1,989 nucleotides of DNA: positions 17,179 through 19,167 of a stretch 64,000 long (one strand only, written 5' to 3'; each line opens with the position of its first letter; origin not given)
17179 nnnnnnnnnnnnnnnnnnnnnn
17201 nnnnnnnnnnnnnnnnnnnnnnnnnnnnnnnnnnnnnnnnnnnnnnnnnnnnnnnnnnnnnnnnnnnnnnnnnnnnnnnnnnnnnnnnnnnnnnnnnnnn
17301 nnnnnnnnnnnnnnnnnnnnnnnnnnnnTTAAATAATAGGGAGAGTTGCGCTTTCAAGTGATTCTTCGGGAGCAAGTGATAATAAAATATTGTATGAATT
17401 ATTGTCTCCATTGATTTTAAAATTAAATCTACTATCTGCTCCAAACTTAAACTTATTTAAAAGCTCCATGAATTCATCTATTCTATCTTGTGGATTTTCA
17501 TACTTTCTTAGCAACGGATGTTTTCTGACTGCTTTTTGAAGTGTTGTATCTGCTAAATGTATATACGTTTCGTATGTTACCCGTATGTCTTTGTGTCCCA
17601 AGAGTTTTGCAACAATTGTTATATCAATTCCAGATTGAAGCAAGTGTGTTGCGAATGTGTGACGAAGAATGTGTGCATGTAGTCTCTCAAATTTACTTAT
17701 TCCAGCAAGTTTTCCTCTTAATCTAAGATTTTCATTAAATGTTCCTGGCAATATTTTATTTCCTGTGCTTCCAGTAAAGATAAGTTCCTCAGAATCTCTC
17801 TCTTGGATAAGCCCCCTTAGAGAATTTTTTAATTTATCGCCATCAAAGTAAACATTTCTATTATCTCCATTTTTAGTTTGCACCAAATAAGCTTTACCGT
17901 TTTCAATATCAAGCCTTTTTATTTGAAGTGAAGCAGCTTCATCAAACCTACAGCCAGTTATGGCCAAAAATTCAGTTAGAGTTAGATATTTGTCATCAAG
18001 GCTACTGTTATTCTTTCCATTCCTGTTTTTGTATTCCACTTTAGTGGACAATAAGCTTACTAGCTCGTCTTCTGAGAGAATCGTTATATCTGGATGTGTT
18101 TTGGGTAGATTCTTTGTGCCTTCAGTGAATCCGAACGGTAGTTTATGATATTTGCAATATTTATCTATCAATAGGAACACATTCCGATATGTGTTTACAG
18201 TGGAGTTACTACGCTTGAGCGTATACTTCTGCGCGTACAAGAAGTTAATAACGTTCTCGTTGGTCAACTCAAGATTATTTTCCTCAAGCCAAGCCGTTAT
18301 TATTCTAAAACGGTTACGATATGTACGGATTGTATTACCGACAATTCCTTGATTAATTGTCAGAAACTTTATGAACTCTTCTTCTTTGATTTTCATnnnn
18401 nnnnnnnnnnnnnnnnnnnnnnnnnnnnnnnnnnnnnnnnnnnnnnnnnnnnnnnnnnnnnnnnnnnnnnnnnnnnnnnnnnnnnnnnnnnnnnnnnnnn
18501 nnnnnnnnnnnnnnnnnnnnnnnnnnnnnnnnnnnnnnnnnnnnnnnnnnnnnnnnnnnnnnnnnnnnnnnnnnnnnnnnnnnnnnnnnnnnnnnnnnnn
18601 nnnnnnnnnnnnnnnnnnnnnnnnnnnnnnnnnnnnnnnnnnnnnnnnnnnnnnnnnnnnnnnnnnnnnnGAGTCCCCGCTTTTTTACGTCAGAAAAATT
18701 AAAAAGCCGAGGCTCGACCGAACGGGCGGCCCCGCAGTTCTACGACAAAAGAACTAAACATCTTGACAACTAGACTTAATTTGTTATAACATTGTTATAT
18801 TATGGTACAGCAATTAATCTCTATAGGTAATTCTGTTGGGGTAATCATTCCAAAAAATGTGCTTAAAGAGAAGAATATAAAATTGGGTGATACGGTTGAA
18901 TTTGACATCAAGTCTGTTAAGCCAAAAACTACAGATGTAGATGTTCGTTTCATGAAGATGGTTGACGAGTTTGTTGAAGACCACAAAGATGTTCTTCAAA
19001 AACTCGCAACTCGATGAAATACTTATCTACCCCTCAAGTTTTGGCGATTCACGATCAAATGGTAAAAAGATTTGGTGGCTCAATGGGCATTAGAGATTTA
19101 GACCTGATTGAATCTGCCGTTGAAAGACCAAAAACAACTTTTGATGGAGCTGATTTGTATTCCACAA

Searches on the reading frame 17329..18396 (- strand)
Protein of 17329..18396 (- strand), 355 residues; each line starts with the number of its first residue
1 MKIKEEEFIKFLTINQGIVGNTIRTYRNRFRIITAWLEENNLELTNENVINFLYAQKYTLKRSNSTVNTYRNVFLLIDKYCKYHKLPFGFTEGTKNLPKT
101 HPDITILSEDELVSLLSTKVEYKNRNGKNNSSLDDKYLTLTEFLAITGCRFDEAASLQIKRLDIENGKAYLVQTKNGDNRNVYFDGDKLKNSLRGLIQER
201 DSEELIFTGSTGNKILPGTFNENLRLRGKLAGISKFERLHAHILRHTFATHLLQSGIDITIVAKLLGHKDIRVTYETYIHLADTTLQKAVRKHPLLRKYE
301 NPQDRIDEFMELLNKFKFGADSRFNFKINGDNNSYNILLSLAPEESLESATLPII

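Call 3: search_protein_families(library=pfam, proteins=[window:17329-18396:-], max_evalue=1)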
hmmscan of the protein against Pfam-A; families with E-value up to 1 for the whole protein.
window:17329-18396:- (355 aa): 6 families
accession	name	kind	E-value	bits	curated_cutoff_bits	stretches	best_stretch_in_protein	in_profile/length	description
PF00589.27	Phage_integrase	-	4.8e-32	111.5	27.1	1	109-283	5-170/172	Phage integrase family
PF02899.23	Phage_int_SAM_1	-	0.00025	21.7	22.3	1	6-68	2-66/83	Phage integrase, N-terminal SAM-like domain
PF13102.12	Phage_int_SAM_5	-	0.0057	17.4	22.3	0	54-88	9-43/98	Phage integrase SAM-like domain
PF16795.10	Phage_integr_3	-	0.0083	16.5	27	1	237-282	103-148/161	Archaeal phage integrase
PF13738.12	Pyr_redox_3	-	0.029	14.1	30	1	4-72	17-85/305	Pyridine nucleotide-disulphide oxidoreductase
PF13495.12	Phage_int_SAM_4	-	0.35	11.7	27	1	12-75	9-72/85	Phage integrase, N-terminal SAM-like domain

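Call 7: search_protein_families(library=phrogs, proteins=[window:17329-18396:-], max_evalue=0.01)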
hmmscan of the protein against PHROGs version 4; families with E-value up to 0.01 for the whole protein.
window:17329-18396:- (355 aa): 8 families
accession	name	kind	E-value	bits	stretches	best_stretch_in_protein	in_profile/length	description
phrog_1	-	integration and excision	6.9e-43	148.8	1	10-300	172-455/611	integrase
phrog_216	-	integration and excision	2.5e-28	100.1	1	88-299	40-243/301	integrase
phrog_7685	-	integration and excision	2.3e-12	48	1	229-290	174-232/240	integrase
phrog_7269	-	integration and excision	1.2e-10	42.2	1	241-295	30-83/89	integrase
phrog_35951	-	unknown function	0.00017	23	1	229-288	14-69/97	-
phrog_9208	-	integration and excision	0.00087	20.2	1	235-274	184-223/241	integrase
phrog_34557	-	integration and excision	0.0025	18.6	1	187-275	79-161/183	integrase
phrog_25190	-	integration and excision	0.0026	19.1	1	225-288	37-96/109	integrase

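Call 8: search_protein_families(library=ncbifam, proteins=[window:17329-18396:-], max_evalue=0.01)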
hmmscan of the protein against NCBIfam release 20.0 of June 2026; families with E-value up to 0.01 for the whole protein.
window:17329-18396:- (355 aa): 11 families
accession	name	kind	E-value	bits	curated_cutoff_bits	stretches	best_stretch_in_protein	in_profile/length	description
NF040815.2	recomb_XerA_Arch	equivalog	1.6e-35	123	220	1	6-289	1-262/263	site-specific tyrosine recombinase/integron integrase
TIGR02225.1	recomb_XerD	equivalog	2.9e-31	108.9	329.6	1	6-294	1-288/290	site-specific tyrosine recombinase XerD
NF001399.0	PRK00283.1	subfamily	1.2e-29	103.5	279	1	6-294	10-297/300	tyrosine recombinase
TIGR02224.1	recomb_XerC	equivalog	3.6e-29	102.1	335.15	1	6-293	1-290/295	tyrosine recombinase XerC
TIGR02249.1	integrase_gron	subfamily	3.5e-17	62.7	265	2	220-284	242-303/315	integron integrase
NF002331.0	PRK01287.1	subfamily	8.1e-13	48.1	371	1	105-305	140-337/365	site-specific tyrosine recombinase XerC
NF011946.0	PRK15417.1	equivalog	1.4e-10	40.8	435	1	219-282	256-316/337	integron integrase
NF003462.0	PRK05084.1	equivalog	1.1e-08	34.3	267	1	141-292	201-355/360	tyrosine recombinase XerS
NF007370.0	PRK09870.1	subfamily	1.2e-08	34.9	221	1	138-274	35-173/200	tyrosine-type DNA invertase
NF007371.0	PRK09871.1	subfamily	1.1e-05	25.1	222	1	147-275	38-169/198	tyrosine-type DNA invertase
NF041502.1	integrase_1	equivalog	0.0022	16.8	350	1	239-274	319-354/484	site-specific integrase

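Call 17: find_encoding_contigs(protein=window:17329-18396:-, flank=10000, max_places=6)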
Protein window:17329-18396:- (355 aa): 3 contigs read that carry it; 3 places shown.
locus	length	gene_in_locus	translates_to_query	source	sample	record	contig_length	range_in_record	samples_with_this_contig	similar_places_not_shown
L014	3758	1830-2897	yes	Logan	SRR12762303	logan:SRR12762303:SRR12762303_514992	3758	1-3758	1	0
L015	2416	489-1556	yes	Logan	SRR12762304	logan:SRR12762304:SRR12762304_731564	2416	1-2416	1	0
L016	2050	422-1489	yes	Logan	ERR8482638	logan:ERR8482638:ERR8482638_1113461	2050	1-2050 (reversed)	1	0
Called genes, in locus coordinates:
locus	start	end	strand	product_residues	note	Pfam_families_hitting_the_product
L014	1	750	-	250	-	?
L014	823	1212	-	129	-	PF02661:Fic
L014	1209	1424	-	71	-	-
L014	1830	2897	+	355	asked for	PF00589:Phage_integrase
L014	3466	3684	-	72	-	PF24250:HVO_2718 (weak), PF12844:HTH_19, PF13560:HTH_31, PF13443:HTH_26, PF01381:HTH_3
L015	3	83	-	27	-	?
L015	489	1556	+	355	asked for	PF00589:Phage_integrase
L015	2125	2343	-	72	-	PF24250:HVO_2718 (weak), PF12844:HTH_19, PF13560:HTH_31, PF13443:HTH_26, PF01381:HTH_3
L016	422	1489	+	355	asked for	PF00589:Phage_integrase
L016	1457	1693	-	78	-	-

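Call 18: list_cluster_members(proteins=[P0001, window:17329-18396:-, window:10349-11515:+])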
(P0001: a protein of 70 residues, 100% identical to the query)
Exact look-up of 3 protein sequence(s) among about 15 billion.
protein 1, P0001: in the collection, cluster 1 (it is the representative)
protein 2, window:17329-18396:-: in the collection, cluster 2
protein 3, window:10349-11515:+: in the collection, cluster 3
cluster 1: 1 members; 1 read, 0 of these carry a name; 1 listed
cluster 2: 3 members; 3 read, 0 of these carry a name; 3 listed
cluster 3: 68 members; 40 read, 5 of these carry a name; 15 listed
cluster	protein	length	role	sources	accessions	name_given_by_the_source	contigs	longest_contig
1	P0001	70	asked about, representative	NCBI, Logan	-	-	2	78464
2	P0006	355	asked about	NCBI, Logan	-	-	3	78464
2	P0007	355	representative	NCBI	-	-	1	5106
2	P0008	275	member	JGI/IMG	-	-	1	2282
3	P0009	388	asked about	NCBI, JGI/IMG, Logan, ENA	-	-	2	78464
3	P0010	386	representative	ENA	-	-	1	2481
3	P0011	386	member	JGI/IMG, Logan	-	cell division protein FtsZ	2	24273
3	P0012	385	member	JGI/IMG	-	cell division protein FtsZ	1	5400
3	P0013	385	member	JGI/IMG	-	cell division protein FtsZ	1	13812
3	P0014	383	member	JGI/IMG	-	cell division protein FtsZ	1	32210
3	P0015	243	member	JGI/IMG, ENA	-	cell division protein FtsZ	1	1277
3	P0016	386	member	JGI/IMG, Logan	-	-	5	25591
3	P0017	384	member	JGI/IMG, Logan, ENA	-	-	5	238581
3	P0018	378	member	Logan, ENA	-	-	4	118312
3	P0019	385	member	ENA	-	-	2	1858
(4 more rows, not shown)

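Call 33: search_solved_structures(query=window:17329-18396:-, max_evalue=1e-10, show_alignments=5)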
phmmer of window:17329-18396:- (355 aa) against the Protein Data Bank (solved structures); distinct sequences matched with E-value up to 1e-10: 4.
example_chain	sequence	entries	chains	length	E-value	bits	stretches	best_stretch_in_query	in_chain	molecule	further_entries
1a0p_A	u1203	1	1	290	3.3e-15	59.3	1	5-287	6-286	SITE-SPECIFIC RECOMBINASE XERD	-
5hxy_A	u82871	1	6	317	6.7e-15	58.3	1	131-293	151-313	Tyrosine recombinase XerA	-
4a8e_A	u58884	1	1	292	2.7e-14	56.3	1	6-296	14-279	PROBABLE TYROSINE RECOMBINASE XERC-LIKE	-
5dcf_A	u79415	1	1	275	7.1e-13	51.6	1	139-293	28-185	Tyrosine recombinase XerD,DNA translocase FtsK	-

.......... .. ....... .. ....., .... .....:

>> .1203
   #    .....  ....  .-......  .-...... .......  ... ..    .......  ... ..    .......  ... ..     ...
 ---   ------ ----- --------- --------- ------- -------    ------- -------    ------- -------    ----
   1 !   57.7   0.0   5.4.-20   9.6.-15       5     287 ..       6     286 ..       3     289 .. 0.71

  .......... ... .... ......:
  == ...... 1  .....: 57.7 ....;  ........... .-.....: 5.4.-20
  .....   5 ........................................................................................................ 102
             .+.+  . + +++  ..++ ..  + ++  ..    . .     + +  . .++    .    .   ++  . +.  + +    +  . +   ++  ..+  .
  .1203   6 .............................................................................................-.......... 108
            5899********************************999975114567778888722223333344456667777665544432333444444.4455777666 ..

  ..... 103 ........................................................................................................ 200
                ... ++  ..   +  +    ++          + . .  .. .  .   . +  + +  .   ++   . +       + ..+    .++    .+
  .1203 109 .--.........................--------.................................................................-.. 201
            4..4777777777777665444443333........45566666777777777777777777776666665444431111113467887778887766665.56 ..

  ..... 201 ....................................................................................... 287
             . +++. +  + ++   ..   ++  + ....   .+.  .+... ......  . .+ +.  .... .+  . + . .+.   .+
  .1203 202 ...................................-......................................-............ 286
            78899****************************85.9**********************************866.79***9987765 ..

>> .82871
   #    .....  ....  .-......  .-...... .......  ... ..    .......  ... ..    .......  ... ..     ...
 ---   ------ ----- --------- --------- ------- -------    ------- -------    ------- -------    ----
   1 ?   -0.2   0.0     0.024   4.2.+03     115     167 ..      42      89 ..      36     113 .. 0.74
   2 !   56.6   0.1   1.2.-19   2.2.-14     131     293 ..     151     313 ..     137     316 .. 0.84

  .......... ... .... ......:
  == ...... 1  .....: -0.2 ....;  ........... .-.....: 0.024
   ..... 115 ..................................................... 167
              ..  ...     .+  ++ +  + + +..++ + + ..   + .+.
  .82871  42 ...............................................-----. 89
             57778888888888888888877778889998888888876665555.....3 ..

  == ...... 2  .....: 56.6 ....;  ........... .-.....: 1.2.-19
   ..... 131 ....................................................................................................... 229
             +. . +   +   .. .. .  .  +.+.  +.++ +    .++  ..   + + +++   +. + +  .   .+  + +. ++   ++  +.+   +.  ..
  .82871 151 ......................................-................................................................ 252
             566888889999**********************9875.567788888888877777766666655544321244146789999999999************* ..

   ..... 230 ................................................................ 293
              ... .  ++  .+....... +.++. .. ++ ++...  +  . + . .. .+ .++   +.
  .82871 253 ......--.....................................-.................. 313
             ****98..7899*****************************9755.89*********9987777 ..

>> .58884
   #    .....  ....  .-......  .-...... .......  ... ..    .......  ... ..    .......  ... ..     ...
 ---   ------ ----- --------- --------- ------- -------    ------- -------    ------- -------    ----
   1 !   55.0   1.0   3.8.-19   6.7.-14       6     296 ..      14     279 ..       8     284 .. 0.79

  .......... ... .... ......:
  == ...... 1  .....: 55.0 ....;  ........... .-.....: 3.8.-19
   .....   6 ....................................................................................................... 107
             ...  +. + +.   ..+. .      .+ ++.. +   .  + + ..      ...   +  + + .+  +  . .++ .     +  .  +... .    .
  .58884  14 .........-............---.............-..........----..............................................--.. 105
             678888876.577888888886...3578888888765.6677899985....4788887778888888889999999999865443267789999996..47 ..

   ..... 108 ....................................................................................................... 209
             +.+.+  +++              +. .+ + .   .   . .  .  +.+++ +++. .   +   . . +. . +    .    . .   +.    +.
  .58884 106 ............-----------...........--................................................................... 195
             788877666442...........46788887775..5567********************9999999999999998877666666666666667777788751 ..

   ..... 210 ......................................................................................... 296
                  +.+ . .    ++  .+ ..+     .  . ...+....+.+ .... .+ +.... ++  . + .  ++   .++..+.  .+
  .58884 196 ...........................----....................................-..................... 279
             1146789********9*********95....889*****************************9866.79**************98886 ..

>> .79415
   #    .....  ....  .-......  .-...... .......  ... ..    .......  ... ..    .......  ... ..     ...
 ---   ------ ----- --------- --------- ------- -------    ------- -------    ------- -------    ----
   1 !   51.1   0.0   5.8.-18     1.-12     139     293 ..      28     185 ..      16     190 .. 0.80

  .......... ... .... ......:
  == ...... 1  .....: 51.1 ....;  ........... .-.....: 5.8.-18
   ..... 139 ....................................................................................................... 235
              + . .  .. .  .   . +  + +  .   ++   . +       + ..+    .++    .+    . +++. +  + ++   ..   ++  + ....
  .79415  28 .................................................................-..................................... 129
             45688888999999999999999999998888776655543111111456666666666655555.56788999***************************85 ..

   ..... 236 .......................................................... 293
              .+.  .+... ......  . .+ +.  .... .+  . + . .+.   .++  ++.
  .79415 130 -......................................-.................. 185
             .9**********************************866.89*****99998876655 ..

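Call 75: search_protein_families(library=padloc, proteins=[window:17329-18396:-], max_evalue=0.01)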
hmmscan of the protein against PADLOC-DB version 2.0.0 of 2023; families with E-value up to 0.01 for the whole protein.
window:17329-18396:- (355 aa): 0 families

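Call 81: find_related_loci(query=window:17329-18396:-, collection=viral_contigs, flank=10000)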
Query window:17329-18396:- (355 aa) in viral_contigs; peptide patterns used: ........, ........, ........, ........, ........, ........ (x = any residue, [..] = any of these).
2 stretches matched a pattern; 1 encode a relative of the query (tblastn E <= 1e-3); 1 distinct loci.
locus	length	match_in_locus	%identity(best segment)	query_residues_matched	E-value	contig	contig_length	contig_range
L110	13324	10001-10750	25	71-290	7e-9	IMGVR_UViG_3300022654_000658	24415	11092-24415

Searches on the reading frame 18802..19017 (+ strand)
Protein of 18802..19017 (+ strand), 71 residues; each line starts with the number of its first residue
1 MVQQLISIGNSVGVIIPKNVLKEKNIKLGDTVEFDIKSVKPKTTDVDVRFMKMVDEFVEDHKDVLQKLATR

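Call 6: search_protein_families(library=pfam, proteins=[window:18802-19017:+], max_evalue=0.001)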
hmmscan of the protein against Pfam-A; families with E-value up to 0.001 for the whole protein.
window:18802-19017:+ (71 aa): 1 family
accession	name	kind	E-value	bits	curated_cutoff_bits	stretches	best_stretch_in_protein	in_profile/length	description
PF04014.23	MazE_antitoxin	-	0.00011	22.5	24.7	1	8-36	4-32/48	Antidote-toxin recognition MazE, bacterial antitoxin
